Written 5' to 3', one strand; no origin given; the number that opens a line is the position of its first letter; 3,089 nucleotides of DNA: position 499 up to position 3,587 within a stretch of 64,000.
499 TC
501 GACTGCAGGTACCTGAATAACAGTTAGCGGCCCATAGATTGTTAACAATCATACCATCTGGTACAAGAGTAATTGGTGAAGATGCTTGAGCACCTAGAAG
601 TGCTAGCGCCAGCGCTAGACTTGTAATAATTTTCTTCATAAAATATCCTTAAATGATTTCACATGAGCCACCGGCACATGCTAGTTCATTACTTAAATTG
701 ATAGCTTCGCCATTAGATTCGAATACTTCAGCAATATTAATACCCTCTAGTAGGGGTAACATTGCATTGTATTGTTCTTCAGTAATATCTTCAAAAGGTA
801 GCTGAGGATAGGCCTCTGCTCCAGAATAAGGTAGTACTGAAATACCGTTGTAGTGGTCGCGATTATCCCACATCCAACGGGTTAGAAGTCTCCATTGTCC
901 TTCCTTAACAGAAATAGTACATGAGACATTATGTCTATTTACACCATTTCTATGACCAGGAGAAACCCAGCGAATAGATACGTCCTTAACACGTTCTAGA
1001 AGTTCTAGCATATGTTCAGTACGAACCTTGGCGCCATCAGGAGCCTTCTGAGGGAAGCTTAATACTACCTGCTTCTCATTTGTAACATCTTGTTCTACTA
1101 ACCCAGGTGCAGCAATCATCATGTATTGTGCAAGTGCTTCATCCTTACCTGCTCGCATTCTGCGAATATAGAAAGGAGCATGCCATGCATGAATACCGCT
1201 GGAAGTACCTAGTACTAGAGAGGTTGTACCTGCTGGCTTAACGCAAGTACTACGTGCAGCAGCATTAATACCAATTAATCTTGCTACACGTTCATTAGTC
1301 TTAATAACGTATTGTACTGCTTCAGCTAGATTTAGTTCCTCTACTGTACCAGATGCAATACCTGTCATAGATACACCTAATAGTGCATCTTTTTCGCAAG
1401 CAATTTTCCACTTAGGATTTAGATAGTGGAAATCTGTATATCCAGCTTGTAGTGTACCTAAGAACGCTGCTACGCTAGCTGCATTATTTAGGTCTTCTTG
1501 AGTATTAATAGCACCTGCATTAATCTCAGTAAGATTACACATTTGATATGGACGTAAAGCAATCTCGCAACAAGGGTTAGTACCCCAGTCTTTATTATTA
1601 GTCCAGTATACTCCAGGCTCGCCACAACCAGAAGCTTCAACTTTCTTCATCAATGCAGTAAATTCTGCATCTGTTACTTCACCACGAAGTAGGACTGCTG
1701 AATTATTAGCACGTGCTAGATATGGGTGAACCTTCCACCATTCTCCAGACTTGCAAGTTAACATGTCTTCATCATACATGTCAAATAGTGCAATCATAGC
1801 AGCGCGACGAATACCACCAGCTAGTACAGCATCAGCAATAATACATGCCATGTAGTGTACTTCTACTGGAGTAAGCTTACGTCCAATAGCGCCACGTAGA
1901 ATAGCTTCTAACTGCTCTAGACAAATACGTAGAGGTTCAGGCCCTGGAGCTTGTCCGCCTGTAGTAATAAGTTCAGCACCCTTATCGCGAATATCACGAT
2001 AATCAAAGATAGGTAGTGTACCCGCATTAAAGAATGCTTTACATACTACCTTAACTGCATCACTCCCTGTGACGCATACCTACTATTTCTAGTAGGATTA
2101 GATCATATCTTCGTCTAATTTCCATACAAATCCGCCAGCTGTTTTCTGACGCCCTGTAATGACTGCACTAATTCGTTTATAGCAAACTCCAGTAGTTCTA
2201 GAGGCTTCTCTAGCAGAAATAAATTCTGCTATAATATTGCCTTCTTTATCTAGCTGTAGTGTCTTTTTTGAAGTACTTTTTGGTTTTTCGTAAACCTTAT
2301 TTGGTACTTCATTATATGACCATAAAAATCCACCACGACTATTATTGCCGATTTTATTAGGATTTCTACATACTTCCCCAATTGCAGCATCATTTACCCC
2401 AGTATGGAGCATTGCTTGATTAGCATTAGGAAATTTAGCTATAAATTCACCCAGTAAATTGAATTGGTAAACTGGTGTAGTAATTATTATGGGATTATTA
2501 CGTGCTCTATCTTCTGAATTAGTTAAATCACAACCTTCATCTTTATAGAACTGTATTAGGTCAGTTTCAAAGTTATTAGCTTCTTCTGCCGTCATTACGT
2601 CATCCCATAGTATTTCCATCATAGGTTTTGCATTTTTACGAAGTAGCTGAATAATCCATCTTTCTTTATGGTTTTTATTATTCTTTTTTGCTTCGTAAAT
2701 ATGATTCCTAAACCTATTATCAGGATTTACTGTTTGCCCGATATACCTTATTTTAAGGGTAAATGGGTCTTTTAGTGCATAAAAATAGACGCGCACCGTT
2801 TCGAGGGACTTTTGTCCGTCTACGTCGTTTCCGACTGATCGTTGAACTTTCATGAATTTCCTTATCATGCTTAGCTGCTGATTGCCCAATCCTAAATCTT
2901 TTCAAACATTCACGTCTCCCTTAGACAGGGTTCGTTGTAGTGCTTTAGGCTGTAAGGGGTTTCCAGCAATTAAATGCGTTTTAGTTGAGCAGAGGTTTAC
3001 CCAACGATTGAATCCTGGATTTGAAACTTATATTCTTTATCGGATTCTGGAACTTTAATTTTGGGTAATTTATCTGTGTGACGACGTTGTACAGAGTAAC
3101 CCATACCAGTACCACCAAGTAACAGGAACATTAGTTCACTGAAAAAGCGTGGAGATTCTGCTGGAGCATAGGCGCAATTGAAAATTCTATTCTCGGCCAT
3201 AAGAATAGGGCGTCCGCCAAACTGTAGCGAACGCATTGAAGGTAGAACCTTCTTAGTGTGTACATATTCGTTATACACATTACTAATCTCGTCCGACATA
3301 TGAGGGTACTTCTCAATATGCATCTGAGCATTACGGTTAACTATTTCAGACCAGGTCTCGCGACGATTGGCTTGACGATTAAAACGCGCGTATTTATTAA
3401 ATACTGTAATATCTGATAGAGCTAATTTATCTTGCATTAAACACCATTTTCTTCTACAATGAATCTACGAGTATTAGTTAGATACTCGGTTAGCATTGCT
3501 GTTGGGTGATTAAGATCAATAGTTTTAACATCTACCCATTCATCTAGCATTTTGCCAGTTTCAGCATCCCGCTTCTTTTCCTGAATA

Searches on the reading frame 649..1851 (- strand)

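Call 70: search_protein_families(library=pfam, proteins=[window:649-1851:-], max_evalue=0.01)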
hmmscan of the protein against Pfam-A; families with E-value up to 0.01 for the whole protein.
window:649-1851:- (400 aa): 1 family
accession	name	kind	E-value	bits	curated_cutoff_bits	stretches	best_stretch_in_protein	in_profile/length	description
PF02867.20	Ribonuc_red_lgC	-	5.9e-07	28.9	23.9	0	90-130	208-255/523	Ribonucleotide reductase, barrel domain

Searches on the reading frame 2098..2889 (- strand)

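Call 70: search_protein_families(library=pfam, proteins=[window:2098-2889:-], max_evalue=0.01)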
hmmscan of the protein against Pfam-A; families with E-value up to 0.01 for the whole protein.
window:2098-2889:- (263 aa): 4 families
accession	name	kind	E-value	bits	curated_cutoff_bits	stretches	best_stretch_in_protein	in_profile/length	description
PF07453.19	NUMOD1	-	2e-07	31.5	22.8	0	138-166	1-29/37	NUMOD1 domain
PF01541.30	GIY-YIG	-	9.2e-07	29.5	22.6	1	35-117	3-74/78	GIY-YIG catalytic domain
PF22083.2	I-HmuI_NUMOD-like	-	3.8e-06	26.8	27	1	220-256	9-45/46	DNA endonuclease I-HmuI-like, NUMOD-like domain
PF22945.2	LEM-3_GIY-YIG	-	0.0078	16.6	27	0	43-124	23-103/151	LEM-3-like GIY-YIG domain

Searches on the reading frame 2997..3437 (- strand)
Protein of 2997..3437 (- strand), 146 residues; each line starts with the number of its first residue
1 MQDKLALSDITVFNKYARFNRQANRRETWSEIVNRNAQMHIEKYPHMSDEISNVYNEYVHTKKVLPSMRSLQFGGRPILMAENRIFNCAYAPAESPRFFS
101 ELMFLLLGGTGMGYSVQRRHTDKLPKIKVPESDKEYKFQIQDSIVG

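Call 70: search_protein_families(library=pfam, proteins=[window:2997-3437:-], max_evalue=0.01)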
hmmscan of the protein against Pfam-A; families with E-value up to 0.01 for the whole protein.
window:2997-3437:- (146 aa): 1 family
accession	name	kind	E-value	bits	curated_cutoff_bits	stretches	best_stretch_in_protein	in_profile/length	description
PF17975.6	RNR_Alpha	-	0.0044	18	26.4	1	7-48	20-61/101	Ribonucleotide reductase alpha domain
